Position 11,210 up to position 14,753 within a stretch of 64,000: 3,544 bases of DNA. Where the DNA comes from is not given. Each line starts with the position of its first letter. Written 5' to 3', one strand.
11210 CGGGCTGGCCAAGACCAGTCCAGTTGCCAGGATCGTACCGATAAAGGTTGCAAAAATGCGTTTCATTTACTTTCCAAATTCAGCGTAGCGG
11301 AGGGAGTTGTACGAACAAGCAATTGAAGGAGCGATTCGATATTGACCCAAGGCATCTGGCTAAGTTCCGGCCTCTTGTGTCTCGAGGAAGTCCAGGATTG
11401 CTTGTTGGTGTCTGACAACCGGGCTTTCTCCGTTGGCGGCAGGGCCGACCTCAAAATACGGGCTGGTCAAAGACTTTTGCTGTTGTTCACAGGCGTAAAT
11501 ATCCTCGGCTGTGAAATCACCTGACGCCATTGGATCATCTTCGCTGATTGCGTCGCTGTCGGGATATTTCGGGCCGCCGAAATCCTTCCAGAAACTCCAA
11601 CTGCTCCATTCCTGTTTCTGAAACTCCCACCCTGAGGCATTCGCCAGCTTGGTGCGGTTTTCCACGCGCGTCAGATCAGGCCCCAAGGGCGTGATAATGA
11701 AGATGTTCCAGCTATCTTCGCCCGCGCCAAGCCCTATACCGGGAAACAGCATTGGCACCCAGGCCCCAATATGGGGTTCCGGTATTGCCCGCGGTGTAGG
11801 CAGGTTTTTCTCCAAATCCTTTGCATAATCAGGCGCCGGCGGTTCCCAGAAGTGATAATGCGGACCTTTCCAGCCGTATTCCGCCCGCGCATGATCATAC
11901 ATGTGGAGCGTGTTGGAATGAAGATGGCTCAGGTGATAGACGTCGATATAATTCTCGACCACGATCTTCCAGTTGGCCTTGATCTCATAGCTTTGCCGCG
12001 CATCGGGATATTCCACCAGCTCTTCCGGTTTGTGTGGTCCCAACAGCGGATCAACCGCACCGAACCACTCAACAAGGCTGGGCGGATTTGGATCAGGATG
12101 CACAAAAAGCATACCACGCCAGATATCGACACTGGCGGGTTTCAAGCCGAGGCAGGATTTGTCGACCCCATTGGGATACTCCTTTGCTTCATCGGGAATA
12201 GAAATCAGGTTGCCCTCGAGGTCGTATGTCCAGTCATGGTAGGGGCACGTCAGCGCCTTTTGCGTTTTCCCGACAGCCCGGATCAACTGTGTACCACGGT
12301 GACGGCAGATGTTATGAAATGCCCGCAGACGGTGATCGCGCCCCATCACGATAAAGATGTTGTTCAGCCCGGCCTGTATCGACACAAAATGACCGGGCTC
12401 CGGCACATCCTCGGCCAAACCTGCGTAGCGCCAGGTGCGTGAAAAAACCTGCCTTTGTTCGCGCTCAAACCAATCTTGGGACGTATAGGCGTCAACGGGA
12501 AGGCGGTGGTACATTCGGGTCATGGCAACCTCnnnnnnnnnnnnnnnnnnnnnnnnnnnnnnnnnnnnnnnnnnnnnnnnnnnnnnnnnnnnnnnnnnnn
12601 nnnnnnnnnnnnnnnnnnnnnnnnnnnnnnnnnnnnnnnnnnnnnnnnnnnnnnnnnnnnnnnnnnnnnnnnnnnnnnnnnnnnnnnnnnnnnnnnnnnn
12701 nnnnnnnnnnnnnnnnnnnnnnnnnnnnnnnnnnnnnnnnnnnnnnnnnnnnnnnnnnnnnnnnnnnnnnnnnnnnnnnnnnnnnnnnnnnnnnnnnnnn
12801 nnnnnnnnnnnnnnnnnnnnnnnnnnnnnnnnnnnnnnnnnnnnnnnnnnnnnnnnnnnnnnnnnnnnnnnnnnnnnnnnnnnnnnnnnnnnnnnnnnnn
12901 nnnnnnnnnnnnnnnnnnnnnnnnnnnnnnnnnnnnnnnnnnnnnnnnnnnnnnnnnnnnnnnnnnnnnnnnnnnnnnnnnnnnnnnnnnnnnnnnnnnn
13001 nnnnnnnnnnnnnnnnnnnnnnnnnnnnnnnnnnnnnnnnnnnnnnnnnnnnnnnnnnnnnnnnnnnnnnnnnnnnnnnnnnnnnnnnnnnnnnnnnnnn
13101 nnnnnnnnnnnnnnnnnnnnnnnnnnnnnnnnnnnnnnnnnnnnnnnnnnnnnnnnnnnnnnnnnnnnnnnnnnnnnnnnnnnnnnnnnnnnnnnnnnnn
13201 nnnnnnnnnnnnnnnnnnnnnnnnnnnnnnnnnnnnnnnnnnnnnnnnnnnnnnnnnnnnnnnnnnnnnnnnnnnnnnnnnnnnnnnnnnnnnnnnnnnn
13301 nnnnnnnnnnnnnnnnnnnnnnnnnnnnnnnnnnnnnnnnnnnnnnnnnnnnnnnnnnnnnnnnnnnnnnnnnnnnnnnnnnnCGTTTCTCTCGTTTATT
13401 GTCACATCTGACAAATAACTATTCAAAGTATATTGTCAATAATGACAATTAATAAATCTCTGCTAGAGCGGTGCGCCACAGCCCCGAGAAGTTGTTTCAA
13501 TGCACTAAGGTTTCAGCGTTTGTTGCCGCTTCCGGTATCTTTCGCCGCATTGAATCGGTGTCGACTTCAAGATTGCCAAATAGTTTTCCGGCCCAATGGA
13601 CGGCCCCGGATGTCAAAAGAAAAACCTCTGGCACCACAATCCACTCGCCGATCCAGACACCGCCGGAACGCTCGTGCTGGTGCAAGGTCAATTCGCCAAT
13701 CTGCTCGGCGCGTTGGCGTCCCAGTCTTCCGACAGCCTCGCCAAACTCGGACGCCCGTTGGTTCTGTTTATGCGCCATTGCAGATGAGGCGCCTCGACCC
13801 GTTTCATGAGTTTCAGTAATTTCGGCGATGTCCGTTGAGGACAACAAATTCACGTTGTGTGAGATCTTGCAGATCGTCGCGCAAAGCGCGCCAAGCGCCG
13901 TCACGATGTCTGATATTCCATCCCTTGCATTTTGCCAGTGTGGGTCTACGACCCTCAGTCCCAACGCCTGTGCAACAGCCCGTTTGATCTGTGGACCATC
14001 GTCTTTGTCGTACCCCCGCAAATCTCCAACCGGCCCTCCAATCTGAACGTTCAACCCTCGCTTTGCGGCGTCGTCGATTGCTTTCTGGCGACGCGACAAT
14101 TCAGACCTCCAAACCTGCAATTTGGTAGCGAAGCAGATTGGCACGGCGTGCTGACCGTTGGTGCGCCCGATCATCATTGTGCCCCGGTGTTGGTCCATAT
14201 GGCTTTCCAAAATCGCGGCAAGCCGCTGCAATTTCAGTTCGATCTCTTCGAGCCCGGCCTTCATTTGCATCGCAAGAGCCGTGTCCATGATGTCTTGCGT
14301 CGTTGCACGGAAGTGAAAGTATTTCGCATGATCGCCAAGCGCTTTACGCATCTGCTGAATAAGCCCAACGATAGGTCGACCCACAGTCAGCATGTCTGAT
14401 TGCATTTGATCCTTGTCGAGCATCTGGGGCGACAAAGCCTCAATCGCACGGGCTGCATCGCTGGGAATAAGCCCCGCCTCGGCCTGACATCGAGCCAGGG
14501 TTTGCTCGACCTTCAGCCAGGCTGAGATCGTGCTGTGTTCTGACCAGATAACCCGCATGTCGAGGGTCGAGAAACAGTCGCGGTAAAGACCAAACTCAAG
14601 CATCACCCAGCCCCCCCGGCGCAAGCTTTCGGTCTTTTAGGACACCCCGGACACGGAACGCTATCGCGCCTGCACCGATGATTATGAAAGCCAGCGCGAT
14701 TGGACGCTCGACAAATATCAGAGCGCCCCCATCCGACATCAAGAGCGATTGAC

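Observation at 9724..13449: Five-gene Rieske oxygenase operon with two uncharacterised envelope proteins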

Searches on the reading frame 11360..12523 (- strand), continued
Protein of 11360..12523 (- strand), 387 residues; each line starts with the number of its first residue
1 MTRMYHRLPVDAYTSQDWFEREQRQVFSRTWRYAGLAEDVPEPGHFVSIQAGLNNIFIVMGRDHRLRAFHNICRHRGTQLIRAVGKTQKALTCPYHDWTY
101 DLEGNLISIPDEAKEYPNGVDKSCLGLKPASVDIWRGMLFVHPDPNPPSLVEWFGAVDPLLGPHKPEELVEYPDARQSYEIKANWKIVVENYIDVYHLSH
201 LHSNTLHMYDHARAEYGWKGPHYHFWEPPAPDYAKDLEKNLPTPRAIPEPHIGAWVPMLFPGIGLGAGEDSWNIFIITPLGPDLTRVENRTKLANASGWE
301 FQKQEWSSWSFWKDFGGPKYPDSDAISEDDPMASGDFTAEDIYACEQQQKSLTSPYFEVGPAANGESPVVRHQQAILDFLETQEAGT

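Call 68: fold_search(model_id=the predicted structure, library=pdb)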
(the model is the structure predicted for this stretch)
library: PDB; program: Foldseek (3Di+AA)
matches with E <= 10: 1247; with E <= 0.001: 154
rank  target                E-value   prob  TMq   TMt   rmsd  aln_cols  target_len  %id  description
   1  6zgp_K                3.7e-21  1.00  0.64  0.68   6.1       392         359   21  Crystal structure of the quaternary ammonium Rieske monooxygenase CntA in complex with inhibitor MMV12 (MMV020670) (released 2020-11-18)
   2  3n0q                  9.8e-21  1.00  0.68  0.66   7.2       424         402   23  Crystal structure of a Putative aromatic-ring hydroxylating dioxygenase (TM1040_3219) from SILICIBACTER SP. TM1040 at 1. (released 2010-06-09)
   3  6zgp_G                1.0e-20  1.00  0.66  0.70   6.0       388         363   20  Crystal structure of the quaternary ammonium Rieske monooxygenase CntA in complex with inhibitor MMV12 (MMV020670) (released 2020-11-18)
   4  6zgp_H                1.4e-20  1.00  0.66  0.70   5.5       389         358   20  Crystal structure of the quaternary ammonium Rieske monooxygenase CntA in complex with inhibitor MMV12 (MMV020670) (released 2020-11-18)
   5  6zgp_A                1.6e-20  1.00  0.66  0.70   5.8       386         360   21  Crystal structure of the quaternary ammonium Rieske monooxygenase CntA in complex with inhibitor MMV12 (MMV020670) (released 2020-11-18)
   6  6y9c                  1.9e-20  1.00  0.66  0.69   5.9       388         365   20  The structure of a quaternary ammonium Rieske monooxygenase reveals insights into carnitine oxidation by gut microbiota  (released 2021-03-31)
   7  4quq                  2.6e-20  1.00  0.70  0.67   5.9       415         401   23  Crystal structure of stachydrine demethylase in complex with azide (released 2015-07-15)
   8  3vca                  3.8e-20  1.00  0.69  0.67   5.8       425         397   22  Quaternary Ammonium Oxidative Demethylation: X-ray Crystallographic, Resonance Raman and UV-visible Spectroscopic Analys (released 2012-02-08)
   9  6y9d_A                4.2e-20  1.00  0.66  0.71   5.3       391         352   20  Crystal structure of the quaternary ammonium Rieske monooxygenase CntA in complex with substrate L-Carnitine (released 2020-11-18)
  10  6zgp_C                4.7e-20  1.00  0.66  0.71   5.7       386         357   21  Crystal structure of the quaternary ammonium Rieske monooxygenase CntA in complex with inhibitor MMV12 (MMV020670) (released 2020-11-18)
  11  7vju_C                4.7e-20  1.00  0.63  0.63   7.0       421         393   20  Crystal Structure of terephthalate dioxygenase from Comamonas testosteroni KF1 (released 2022-04-13)
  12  6zgp_B                6.9e-20  1.00  0.66  0.71   5.6       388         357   20  Crystal structure of the quaternary ammonium Rieske monooxygenase CntA in complex with inhibitor MMV12 (MMV020670) (released 2020-11-18)
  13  6zgp_I                7.3e-20  1.00  0.65  0.70   5.7       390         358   20  Crystal structure of the quaternary ammonium Rieske monooxygenase CntA in complex with inhibitor MMV12 (MMV020670) (released 2020-11-18)
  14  6zgp_F                8.1e-20  1.00  0.67  0.72   5.4       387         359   20  Crystal structure of the quaternary ammonium Rieske monooxygenase CntA in complex with inhibitor MMV12 (MMV020670) (released 2020-11-18)
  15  4qur                  9.5e-20  1.00  0.69  0.65   6.1       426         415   23  Crystal Structure of stachydrine demethylase in complex with cyanide, oxygen, and N-methyl proline in a new orientation (released 2015-07-15)
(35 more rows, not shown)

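Call 70: search_protein_families(library=pfam, proteins=[L051:6687-7133:+, L053:10209-10745:+, L051:10359-11396:+, L051:11453-13471:+, L074:6666-7145:+, L065:10191-10730:+], max_evalue=0.01)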
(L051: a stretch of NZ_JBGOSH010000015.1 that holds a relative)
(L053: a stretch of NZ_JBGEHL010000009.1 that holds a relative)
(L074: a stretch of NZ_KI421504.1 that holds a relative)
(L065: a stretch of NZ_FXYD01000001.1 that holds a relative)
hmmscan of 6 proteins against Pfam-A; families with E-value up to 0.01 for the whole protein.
L051:6687-7133:+ (148 aa): 1 family
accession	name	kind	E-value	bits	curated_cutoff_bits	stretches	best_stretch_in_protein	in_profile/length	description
PF09912.14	DUF2141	-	1.7e-21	76.7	24.4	1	32-136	1-106/112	Uncharacterized protein conserved in bacteria (DUF2141)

L053:10209-10745:+ (178 aa): 0 families

L051:10359-11396:+ (345 aa): 12 families
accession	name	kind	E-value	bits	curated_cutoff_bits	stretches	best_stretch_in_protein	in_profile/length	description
PF08331.15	QueG_DUF1730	-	1.4e-24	86.3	25.1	1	60-136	1-77/77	Epoxyqueuosine reductase QueG, DUF1730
PF13484.11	Fer4_16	-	6.4e-22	78.5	30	1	188-252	1-66/66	4Fe-4S double cluster binding domain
PF13237.11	Fer4_10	-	6.5e-06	26.4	25.5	0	185-201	5-21/53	4Fe-4S dicluster domain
PF13187.11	Fer4_9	-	8e-05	23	27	1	182-203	34-51/52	4Fe-4S dicluster domain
PF00037.32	Fer4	-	0.00029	21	21.1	1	186-203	5-22/24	4Fe-4S binding domain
PF12838.12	Fer4_7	-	0.00038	21.3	27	1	188-252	1-51/52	4Fe-4S dicluster domain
PF25160.1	LdpA_Fe-S-bd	-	0.0021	18.3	27.6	0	236-254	25-43/49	LdpA Fe-S cluster-binding domain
PF13646.12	HEAT_2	-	0.004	17.9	27.7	1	304-344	18-58/88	HEAT repeats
PF12837.12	Fer4_6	-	0.0043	17.4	25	1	186-204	6-24/24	4Fe-4S binding domain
PF02985.28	HEAT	-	0.0052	17.4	23.5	0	320-344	3-27/31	HEAT repeat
PF12797.12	Fer4_2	-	0.0078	16.6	24.5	1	185-201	6-22/22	4Fe-4S binding domain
PF13513.12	HEAT_EZ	-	0.0082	17.1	27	0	323-344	34-55/55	HEAT-like repeat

L051:11453-13471:+ (672 aa): 4 families
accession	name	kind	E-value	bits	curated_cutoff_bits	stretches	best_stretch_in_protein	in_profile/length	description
PF05378.19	Hydant_A_N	-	7.9e-32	110.8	25.2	1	10-171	2-174/176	Hydantoinase/oxoprolinase N-terminal region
PF01968.24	Hydantoinase_A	-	5.8e-31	108.3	22.9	1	192-328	1-140/291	Hydantoinase/oxoprolinase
PF13941.12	MutL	-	9.2e-08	31.7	27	2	10-69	2-63/450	MutL protein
PF01869.26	BcrAD_BadFG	-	9e-06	25.8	31.5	1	10-119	1-115/271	BadF/BadG/BcrA/BcrD ATPase family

L074:6666-7145:+ (159 aa): 1 family
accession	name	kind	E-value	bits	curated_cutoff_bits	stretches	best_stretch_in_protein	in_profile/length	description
PF09912.14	DUF2141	-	8.9e-19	67.9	24.4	1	45-142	3-101/112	Uncharacterized protein conserved in bacteria (DUF2141)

L065:10191-10730:+ (179 aa): 0 families

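Call 91: search_dna_similar(query=window:11360-12523:-, collection=plasmids, mode=protein, max_rows=25, max_evalue=1e-20)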
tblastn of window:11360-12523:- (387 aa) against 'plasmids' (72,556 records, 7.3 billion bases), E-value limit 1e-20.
Records with a match: 696; places in all: 922; records where one place covers at least 80% of the query: 22.
Best place of each record, by identity: 60-80% 2; <60% 694.
By first word of the organism name: Rhizobium 130; Sinorhizobium 82; Rhodococcus 51; Pseudosulfitobacter 40; Sphingobium 25; Paracoccus 24; Leisingera 19; Novosphingobium 18; Pseudomonas 17; Burkholderia 16; and 105 more.
By predicted mobility (MOB-suite, as given by PLSDB): non-mobilizable 354; conjugative 254; mobilizable 88.
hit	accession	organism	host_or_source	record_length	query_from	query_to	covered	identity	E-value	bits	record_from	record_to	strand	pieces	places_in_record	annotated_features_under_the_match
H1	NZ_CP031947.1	Ruegeria sp. AD91A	-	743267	1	380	98%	71.4%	0e+0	585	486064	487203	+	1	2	SRPBCC family protein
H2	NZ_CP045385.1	Ruegeria sp. THAF33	pure culture,Surface of a polyethylene ...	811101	1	380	98%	71.1%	0e+0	585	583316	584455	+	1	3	SRPBCC family protein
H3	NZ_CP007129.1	Gemmatirosa kalamazoonensis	-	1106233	8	380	96%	28.2%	2e-27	121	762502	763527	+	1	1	record has no annotation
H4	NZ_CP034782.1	Pseudomonas sp. MPC6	-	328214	1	373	96%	26.9%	2e-29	127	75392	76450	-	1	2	ring-hydroxylating oxygenase subunit alpha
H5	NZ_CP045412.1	Roseovarius sp. THAF8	pure culture,Surface of a polyethylene ...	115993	8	379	96%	26.5%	2e-31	133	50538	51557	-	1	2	ring-hydroxylating oxygenase subunit alpha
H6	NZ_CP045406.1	Roseovarius sp. THAF9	pure culture,Surface of a polyethylene ...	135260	8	379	96%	26.2%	2e-31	133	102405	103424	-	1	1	ring-hydroxylating oxygenase subunit alpha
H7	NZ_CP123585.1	Alisedimentitalea scapharcae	Anadara broughtonii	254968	8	364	92%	27.0%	1e-31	134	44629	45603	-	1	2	ring-hydroxylating oxygenase subunit alpha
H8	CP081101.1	Rhodobacteraceae bacterium M382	-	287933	8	364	92%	27.0%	2e-31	133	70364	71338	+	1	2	ring-hydroxylating oxygenase subunit alpha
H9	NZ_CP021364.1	Acidovorax carolinensis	-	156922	8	383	97%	25.6%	1e-25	116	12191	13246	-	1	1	aromatic ring-hydroxylating dioxygenase subunit alpha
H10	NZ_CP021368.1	Acidovorax carolinensis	-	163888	8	383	97%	25.6%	1e-25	116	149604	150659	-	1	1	aromatic ring-hydroxylating dioxygenase subunit alpha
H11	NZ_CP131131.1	Shinella zoogloeoides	isolate,Activated charcoal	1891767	8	364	92%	26.7%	8e-30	128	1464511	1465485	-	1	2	none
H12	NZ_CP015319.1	Mesorhizobium amorphae CCNWGS0123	Robinia pseudoacacia,cell culture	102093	8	379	96%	25.4%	3e-29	127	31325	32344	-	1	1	ring-hydroxylating oxygenase subunit alpha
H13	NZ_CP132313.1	Shinella zoogloeoides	Homo sapiens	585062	8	364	92%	26.5%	2e-30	130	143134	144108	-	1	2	ring-hydroxylating oxygenase subunit alpha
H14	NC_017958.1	Tistrella mobilis KA081020-065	-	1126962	5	375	96%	25.4%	2e-21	103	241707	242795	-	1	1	record has no annotation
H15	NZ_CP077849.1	Acinetobacter baumannii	Homo sapiens,Rectal swab_P28_BU14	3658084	8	360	91%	26.5%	1e-27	122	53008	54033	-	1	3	none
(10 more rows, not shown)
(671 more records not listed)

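Call 92: get_annotated_region(hit=H1, flank=8000)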
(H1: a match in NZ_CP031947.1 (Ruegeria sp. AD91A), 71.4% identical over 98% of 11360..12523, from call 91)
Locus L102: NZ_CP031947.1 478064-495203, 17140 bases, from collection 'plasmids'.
description: Ruegeria sp. AD91A plasmid unnamed1, complete sequence
organism: Ruegeria sp. AD91A (NCBI taxid 2293862)
taxonomy: Bacteria; Pseudomonadota; Alphaproteobacteria; Rhodobacterales; Roseobacteraceae; Ruegeria; Ruegeria sp. AD91A
host: -; source: -; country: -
typing (MOB-suite, as given by PLSDB): non-mobilizable
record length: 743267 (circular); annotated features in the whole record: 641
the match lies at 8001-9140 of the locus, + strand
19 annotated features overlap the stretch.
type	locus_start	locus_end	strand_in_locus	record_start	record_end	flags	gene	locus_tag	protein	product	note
CDS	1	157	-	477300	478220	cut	-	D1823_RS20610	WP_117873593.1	LysR family transcriptional regulator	-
CDS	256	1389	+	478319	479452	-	-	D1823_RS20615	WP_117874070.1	enolase C-terminal domain-like protein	-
CDS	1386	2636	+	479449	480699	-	-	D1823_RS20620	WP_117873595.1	FAD-binding oxidoreductase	-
CDS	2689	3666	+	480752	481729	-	-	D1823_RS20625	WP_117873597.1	TRAP transporter substrate-binding protein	-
CDS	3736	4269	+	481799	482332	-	-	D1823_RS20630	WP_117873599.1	TRAP transporter small permease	GO:0015740 - C4-dicarboxylate transport [Evidence IEA]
CDS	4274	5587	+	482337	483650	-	-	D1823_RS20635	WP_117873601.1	TRAP transporter large permease subunit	GO:0015740 - C4-dicarboxylate transport [Evidence IEA]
CDS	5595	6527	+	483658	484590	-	-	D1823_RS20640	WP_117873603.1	hypothetical protein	-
CDS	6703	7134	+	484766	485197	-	-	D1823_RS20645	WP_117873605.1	DUF2141 domain-containing protein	-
CDS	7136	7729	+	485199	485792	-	-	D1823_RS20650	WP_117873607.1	TetR/AcrR family transcriptional regulator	GO:0006355 - regulation of DNA-templated transcription [Evidence IEA]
CDS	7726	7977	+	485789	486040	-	-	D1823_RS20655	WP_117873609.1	hypothetical protein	-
CDS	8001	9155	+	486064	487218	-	-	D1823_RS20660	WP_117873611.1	SRPBCC family protein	GO:0044237 - cellular metabolic process [Evidence IEA]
CDS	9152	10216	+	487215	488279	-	-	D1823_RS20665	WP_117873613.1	ferredoxin--NADP reductase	-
CDS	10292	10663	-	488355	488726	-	-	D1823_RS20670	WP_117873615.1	cupin domain-containing protein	-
CDS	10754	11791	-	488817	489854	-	-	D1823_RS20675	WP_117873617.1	YeiH family protein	-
CDS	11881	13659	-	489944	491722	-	xsc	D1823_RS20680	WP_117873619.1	sulfoacetaldehyde acetyltransferase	GO:0019529 - taurine catabolic process [Evidence IEA]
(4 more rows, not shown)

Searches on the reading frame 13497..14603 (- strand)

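Call 57: search_protein_families(library=ncbifam, proteins=[window:13497-14603:-], max_evalue=0.00001)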
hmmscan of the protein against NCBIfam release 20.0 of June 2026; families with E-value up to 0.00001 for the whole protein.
window:13497-14603:- (368 aa): 14 families
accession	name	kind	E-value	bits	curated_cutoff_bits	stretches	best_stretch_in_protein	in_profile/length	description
NF052536.2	CoM_syn_XcbD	exception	3.6e-75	253.4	600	1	5-357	8-361/443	3-sulfopropionylcysteine synthase XcbD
TIGR02426.1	protocat_pcaB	equivalog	4.1e-75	252.8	355.75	1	6-342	1-335/338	3-carboxy-cis,cis-muconate cycloisomerase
NF006554.0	PRK09053.1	equivalog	2.2e-69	234.4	595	1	6-356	8-362/453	3-carboxy-cis,cis-muconate cycloisomerase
NF006500.1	PRK08937.2-4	subfamily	1.3e-67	228.5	626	1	7-360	10-364/448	adenylosuccinate lyase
NF004631.0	PRK05975.1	equivalog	1.7e-62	211.5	371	1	14-346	18-346/352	3-carboxy-cis,cis-muconate cycloisomerase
NF052556.1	NtrsucLyaStm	equivalog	1.6e-55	188.8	650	1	22-356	33-381/466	nitrosuccinate lyase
TIGR00928.1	purB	equivalog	1.4e-54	185.5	326.2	1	13-356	7-351/436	adenylosuccinate lyase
NF006764.0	PRK09285.1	equivalog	4.6e-15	55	446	1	86-283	107-305/456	adenylosuccinate lyase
NF008909.0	PRK12273.1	subfamily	1.3e-12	47.3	510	1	101-281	142-328/474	aspartate ammonia-lyase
TIGR00838.1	argH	equivalog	2e-10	40.3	279.5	1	83-287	87-289/455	argininosuccinate lyase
TIGR00839.1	aspA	equivalog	1e-07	31.3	681.2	1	101-282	137-324/468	aspartate ammonia-lyase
NF009089.0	PRK12425.1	equivalog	3.6e-07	29.4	840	0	102-283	138-326/464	class II fumarate hydratase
NF008964.0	PRK12308.1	equivalog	4.6e-07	28.6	657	1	83-287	90-291/624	argininosuccinate lyase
TIGR00979.1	fumC_II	equivalog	4.8e-07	28.9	664.75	1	105-285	140-327/458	class II fumarate hydratase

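Call 70: search_protein_families(library=pfam, proteins=[window:13497-14603:-], max_evalue=0.01)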
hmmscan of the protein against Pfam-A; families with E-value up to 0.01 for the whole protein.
window:13497-14603:- (368 aa): 1 family
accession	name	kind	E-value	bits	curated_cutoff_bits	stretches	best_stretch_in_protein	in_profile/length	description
PF00206.25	Lyase_1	-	3.3e-31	109.3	27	1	16-287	10-302/312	Lyase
